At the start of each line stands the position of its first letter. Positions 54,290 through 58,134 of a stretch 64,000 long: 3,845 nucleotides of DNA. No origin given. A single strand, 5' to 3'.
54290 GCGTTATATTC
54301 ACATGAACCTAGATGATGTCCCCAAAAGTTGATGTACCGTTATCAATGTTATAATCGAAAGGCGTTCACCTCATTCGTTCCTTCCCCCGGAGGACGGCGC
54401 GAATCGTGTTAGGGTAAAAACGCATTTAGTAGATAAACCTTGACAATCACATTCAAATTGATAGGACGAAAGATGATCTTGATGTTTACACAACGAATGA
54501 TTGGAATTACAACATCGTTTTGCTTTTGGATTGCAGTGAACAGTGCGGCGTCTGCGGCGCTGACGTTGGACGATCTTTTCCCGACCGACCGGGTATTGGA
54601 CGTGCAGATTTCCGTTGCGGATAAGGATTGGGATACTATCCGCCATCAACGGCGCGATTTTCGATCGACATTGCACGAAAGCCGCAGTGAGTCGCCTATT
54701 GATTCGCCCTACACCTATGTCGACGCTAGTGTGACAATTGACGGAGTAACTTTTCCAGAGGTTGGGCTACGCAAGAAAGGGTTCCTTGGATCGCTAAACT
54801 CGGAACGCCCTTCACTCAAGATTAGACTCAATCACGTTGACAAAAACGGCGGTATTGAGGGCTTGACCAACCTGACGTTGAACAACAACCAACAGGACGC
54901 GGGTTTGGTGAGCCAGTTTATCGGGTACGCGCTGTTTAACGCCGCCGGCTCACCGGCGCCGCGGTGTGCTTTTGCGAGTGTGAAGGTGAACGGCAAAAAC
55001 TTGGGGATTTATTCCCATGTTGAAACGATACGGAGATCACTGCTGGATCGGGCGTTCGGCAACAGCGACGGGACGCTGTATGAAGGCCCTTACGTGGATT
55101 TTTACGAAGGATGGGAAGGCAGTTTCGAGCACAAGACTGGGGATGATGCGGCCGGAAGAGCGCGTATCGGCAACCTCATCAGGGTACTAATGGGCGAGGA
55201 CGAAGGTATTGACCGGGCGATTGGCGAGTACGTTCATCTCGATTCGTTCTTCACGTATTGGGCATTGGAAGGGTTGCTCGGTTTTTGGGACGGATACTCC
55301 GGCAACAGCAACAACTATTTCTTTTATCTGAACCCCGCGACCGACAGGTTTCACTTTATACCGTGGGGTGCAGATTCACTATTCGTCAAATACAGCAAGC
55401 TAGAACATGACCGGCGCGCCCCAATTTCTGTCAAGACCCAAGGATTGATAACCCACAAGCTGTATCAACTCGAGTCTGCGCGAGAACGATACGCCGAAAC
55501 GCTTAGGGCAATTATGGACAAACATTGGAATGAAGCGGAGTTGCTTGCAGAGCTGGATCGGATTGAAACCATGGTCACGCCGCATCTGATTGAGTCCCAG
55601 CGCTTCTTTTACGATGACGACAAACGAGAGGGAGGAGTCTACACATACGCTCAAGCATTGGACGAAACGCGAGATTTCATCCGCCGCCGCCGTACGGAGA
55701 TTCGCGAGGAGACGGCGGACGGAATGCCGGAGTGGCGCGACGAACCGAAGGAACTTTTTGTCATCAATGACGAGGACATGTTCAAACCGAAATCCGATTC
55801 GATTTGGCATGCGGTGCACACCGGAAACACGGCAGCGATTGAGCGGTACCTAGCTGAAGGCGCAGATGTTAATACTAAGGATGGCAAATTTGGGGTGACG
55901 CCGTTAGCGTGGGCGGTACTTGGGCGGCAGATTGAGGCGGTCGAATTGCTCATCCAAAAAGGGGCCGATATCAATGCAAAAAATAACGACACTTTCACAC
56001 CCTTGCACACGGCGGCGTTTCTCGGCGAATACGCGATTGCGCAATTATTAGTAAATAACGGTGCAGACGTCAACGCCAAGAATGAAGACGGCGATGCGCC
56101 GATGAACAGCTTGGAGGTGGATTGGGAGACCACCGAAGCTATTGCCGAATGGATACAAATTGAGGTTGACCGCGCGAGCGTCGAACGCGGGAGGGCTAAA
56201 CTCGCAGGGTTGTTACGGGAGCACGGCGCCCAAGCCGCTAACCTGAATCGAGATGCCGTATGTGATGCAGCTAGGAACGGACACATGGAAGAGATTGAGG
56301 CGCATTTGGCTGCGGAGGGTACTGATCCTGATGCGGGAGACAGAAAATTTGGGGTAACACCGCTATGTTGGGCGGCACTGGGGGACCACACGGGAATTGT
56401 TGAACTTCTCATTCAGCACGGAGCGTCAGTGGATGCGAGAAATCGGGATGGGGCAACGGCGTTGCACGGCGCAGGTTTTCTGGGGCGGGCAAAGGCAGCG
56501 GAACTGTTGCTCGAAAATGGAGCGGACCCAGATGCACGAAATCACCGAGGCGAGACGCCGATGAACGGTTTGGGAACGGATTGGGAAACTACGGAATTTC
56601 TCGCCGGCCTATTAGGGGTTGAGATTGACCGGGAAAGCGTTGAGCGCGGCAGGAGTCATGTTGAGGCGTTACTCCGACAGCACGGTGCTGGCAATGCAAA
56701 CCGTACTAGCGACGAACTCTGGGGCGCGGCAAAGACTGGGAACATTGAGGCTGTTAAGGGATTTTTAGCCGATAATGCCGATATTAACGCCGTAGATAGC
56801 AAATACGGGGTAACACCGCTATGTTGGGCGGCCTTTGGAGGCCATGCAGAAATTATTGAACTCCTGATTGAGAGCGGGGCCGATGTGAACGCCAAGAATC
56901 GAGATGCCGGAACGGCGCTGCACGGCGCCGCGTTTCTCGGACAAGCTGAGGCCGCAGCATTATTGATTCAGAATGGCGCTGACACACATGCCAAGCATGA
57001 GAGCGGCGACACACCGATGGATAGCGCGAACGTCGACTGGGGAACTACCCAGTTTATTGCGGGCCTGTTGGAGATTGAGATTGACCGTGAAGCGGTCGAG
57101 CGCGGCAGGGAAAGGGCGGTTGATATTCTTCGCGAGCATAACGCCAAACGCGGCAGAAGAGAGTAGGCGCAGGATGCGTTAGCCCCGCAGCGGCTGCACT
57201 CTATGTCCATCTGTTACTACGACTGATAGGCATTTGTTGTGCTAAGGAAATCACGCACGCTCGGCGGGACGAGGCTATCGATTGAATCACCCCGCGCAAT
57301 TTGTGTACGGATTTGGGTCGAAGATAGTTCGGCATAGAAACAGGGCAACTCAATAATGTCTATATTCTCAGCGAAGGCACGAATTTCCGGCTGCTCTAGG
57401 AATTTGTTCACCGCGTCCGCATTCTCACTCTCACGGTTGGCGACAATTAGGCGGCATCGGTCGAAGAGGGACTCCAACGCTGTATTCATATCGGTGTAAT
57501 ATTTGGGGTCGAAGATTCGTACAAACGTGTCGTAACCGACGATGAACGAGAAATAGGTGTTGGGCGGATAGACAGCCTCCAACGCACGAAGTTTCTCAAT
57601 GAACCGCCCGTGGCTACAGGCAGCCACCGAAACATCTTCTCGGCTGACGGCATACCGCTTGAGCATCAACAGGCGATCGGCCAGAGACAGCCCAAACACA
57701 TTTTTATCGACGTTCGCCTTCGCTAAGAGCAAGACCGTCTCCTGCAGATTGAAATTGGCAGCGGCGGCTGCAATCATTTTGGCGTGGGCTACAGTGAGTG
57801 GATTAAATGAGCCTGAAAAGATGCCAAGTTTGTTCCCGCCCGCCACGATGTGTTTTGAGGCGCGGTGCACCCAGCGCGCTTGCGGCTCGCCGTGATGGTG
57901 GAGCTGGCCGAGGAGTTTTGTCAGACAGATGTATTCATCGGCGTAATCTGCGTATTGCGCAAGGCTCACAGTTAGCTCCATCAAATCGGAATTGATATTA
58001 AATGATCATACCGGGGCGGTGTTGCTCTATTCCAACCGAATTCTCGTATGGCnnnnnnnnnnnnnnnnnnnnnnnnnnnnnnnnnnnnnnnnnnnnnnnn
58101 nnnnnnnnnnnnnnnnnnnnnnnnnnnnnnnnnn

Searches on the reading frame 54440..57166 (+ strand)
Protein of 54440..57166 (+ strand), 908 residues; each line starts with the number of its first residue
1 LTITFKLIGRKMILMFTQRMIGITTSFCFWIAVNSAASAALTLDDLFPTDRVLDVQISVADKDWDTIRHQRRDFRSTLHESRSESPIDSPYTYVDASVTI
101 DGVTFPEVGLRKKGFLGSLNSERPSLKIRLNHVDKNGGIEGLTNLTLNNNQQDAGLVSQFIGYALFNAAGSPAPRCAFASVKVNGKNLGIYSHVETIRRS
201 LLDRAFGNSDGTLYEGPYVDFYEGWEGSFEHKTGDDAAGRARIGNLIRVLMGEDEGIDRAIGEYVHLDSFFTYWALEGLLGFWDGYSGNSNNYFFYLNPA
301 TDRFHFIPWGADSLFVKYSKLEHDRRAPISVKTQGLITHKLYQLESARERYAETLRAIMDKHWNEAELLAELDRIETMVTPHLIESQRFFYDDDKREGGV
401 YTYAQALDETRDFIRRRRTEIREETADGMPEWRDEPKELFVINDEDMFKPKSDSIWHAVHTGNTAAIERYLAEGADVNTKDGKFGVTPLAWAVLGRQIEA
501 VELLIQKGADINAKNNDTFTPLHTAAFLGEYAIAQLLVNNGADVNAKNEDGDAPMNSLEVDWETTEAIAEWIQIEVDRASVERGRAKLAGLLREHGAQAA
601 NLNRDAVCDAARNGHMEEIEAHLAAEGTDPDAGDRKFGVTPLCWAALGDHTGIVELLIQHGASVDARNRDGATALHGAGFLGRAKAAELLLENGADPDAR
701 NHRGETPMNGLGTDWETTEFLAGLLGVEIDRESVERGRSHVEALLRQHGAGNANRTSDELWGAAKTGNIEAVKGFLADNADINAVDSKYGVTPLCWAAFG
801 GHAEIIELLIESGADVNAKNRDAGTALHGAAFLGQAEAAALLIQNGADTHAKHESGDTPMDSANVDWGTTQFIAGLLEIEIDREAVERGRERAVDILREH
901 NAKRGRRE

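Call 12: search_protein_families(library=pfam, proteins=[window:54440-57166:+])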
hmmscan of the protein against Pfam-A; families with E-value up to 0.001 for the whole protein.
window:54440-57166:+ (908 aa): 8 families
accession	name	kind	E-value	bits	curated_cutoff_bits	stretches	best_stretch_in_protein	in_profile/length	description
PF12796.13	Ank_2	-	4.1e-53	178.3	27.3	3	456-548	2-90/90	Ankyrin repeats (3 copies)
PF00023.36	Ank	-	7.7e-49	161.4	21.1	5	789-821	1-33/33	Ankyrin repeat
PF13637.12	Ank_4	-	2e-38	130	22.7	5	492-538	4-50/50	Ankyrin repeats (many copies)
PF08757.17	CotH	-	5.6e-34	118.5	23.8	1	117-419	7-320/322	CotH kinase protein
PF13857.12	Ank_5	-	5.3e-29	100.4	27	4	504-555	1-53/56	Ankyrin repeats (many copies)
PF13606.12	Ank_3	-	1.9e-26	89.3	22.3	0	519-546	3-30/30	Ankyrin repeat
PF24521.3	Ank_KRIT1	-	1.5e-11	44.6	80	0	755-827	17-89/149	KRIT1 ankyrin-repeats domain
PF23745.1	ANK_LRRK2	-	0.00044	20.5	27.5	0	800-825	41-66/130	LRRK2 ANK repeat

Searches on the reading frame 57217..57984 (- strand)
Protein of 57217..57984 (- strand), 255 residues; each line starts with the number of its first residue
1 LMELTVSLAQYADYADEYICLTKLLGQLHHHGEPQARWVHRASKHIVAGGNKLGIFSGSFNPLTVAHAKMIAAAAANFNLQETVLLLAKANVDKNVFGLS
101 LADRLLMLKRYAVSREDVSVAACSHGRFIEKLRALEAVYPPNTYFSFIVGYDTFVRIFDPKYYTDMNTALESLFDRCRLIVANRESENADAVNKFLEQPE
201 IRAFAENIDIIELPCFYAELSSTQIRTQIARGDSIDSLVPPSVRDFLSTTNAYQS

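Call 92: search_protein_families(library=pfam, proteins=[window:57217-57984:-], max_evalue=0.00001)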
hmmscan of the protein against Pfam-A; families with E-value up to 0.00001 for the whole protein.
window:57217-57984:- (255 aa): 1 family
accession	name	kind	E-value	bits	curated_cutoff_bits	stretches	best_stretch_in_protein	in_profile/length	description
PF01467.32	CTP_transf_like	-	2e-10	41.5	21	1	55-227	1-132/133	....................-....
